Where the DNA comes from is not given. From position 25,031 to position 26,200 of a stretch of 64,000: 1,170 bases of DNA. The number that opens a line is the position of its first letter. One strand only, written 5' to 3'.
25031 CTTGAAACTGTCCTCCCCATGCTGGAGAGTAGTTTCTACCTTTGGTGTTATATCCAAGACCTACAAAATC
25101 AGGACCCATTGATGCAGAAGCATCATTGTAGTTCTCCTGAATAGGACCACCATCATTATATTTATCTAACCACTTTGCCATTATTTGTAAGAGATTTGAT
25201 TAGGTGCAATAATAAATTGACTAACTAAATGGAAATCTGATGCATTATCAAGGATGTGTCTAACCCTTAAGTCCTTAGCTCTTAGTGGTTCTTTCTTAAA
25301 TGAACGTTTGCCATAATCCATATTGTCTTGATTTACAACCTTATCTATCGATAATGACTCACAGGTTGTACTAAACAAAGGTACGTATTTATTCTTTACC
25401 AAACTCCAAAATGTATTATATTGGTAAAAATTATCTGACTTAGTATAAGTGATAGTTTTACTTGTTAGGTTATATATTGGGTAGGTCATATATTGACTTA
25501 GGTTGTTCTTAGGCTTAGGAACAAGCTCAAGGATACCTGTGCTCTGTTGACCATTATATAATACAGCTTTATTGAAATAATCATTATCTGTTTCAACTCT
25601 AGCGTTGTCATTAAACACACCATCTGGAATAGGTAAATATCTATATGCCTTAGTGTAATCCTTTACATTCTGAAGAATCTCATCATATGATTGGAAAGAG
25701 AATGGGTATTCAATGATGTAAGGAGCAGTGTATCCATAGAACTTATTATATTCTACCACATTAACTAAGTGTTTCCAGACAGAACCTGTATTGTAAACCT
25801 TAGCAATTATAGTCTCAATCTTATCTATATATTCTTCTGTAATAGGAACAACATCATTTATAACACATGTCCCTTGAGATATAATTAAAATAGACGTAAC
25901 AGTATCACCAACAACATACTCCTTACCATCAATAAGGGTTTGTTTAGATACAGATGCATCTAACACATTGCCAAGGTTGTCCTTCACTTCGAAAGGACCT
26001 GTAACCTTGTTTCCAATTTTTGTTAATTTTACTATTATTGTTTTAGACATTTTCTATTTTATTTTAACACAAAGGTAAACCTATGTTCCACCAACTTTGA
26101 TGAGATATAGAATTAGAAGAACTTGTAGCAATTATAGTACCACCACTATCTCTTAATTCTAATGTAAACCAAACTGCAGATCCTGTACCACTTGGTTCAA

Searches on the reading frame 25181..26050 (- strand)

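Call 7: search_protein_families(library=phrogs, proteins=[window:25181-26050:-], max_evalue=0.001)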
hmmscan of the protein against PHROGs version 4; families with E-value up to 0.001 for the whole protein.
window:25181-26050:- (289 aa): 1 family
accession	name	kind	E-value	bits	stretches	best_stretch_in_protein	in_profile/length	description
phrog_15100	-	head and packaging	4.1e-11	41.9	1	74-287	1573-1781/1783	virion structural protein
